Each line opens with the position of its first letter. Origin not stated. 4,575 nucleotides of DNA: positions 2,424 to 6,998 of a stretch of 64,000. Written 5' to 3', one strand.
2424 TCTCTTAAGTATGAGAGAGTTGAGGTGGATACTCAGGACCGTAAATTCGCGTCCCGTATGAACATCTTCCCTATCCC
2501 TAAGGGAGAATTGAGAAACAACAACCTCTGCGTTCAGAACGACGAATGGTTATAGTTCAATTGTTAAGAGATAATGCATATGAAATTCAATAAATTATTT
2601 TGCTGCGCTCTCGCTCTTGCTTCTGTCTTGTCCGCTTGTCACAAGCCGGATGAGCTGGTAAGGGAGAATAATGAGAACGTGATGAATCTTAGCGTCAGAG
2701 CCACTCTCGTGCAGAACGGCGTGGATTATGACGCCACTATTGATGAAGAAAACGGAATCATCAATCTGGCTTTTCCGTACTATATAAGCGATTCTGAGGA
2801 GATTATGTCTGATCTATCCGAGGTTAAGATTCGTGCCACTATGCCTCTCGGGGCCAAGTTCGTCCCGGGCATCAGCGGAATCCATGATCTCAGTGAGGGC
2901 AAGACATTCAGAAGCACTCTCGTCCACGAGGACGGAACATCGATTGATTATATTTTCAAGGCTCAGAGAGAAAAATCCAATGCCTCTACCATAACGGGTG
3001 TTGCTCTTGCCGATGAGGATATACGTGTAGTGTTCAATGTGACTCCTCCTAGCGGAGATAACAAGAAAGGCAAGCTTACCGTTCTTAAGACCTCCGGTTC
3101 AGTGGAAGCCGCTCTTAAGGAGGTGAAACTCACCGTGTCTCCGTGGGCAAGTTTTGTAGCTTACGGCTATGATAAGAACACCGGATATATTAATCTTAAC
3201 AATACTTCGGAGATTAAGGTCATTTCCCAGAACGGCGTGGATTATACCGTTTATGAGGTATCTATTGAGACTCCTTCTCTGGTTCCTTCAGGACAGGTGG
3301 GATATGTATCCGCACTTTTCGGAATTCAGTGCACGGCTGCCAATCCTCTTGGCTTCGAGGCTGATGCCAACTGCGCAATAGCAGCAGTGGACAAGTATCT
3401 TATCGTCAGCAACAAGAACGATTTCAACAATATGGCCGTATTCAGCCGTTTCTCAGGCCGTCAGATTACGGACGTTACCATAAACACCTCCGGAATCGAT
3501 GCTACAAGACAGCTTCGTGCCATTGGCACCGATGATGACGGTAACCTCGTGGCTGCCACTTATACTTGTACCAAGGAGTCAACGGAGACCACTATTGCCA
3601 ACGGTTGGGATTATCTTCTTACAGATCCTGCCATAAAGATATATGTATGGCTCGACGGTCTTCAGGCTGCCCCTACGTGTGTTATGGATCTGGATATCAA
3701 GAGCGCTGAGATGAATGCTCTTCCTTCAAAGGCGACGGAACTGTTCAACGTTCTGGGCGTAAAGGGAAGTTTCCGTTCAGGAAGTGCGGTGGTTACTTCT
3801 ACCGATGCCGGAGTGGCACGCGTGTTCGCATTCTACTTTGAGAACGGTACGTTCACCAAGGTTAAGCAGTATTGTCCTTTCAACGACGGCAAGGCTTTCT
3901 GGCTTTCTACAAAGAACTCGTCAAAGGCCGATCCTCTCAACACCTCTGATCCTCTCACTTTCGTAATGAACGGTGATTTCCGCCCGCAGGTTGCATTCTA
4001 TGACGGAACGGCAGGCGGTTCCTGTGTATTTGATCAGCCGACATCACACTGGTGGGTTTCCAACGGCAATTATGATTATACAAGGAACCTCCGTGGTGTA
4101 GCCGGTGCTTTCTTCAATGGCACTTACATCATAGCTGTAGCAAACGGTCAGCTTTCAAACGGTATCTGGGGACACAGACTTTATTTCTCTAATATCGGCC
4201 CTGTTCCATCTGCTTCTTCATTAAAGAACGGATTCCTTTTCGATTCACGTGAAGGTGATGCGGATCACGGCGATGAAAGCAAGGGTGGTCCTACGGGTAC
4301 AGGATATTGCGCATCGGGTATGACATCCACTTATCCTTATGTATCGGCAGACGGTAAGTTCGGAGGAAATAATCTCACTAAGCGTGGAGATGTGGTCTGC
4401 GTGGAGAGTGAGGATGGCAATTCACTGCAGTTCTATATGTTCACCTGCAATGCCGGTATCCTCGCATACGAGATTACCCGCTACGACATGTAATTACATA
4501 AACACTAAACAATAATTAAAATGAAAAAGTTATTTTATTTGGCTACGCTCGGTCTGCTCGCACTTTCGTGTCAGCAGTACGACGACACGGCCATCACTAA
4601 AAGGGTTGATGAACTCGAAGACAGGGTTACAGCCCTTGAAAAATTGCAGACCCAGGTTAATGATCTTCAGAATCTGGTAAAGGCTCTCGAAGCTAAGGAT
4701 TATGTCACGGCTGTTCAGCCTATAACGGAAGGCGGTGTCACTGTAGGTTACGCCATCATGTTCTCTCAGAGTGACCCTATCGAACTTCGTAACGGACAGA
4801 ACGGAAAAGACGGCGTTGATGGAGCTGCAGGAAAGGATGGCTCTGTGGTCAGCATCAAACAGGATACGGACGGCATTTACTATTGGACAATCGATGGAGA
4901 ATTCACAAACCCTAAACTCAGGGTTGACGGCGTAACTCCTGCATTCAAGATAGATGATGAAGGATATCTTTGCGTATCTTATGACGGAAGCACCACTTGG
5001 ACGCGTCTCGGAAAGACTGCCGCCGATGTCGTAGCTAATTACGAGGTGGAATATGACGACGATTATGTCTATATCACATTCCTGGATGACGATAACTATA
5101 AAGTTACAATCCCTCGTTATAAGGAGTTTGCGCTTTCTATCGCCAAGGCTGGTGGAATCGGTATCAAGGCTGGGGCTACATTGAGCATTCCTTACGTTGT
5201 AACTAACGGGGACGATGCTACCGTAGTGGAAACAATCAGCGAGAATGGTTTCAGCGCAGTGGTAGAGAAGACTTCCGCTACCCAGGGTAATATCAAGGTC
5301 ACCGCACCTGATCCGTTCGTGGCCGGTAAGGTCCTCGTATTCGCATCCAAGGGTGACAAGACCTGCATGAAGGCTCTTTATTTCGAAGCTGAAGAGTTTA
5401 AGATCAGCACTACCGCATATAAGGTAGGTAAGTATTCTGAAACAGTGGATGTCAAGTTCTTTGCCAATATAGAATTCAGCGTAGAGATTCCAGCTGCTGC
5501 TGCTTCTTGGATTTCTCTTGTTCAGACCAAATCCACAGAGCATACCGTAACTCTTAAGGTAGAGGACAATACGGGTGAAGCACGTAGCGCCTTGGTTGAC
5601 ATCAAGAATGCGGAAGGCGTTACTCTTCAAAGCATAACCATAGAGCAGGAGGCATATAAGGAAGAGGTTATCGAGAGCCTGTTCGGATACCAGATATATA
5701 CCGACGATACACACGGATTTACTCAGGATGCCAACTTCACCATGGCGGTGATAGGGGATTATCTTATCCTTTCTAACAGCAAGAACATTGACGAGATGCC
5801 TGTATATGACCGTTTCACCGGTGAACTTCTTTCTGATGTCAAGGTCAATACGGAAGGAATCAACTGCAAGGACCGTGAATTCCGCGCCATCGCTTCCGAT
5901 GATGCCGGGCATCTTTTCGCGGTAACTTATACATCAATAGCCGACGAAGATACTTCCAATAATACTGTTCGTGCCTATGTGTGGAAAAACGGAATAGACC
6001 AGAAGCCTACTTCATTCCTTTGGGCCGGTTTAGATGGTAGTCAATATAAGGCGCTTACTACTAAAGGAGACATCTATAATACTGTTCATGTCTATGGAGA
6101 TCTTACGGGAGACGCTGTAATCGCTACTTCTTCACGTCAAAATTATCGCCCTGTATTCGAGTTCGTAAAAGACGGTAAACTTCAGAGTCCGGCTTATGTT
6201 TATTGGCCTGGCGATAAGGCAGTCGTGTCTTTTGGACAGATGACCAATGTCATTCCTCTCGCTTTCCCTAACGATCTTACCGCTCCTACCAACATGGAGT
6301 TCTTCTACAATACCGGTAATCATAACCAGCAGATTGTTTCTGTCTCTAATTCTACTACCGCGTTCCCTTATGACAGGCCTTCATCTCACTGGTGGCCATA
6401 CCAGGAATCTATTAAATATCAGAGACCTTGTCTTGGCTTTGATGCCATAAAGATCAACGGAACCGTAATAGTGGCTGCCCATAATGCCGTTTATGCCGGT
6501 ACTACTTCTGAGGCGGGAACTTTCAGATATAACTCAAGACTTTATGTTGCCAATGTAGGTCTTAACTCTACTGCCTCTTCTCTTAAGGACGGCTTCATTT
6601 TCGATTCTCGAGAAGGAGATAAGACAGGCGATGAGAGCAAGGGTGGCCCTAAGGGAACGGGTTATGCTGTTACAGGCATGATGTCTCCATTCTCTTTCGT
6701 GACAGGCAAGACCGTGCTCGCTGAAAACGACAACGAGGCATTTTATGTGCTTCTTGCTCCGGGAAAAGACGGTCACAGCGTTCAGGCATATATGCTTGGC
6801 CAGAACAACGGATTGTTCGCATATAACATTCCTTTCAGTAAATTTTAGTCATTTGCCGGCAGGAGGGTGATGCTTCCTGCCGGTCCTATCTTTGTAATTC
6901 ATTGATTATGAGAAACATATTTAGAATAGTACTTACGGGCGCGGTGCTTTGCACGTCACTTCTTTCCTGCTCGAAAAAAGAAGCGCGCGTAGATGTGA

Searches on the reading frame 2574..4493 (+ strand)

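Call 82: search_protein_families(library=pfam, proteins=[window:2574-4493:+], max_evalue=0.00001)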
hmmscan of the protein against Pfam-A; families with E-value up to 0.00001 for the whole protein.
window:2574-4493:+ (639 aa): 1 family
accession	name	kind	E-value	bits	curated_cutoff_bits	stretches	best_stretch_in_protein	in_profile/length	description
PF16410.10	DUF5018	-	5.1e-19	68.8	38.2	1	11-337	6-315/352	Domain of unknown function (DUF5018)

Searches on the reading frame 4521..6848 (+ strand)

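Call 82: search_protein_families(library=pfam, proteins=[window:4521-6848:+], max_evalue=0.00001)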
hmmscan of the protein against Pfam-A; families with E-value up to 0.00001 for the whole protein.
window:4521-6848:+ (775 aa): 2 families
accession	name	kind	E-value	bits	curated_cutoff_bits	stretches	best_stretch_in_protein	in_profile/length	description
PF16378.10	DUF4988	-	1.2e-19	71.3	30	1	26-169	2-142/183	Domain of unknown function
PF13004.13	BACON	-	2.2e-08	34.4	25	1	322-377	3-61/61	Putative binding domain, N-terminal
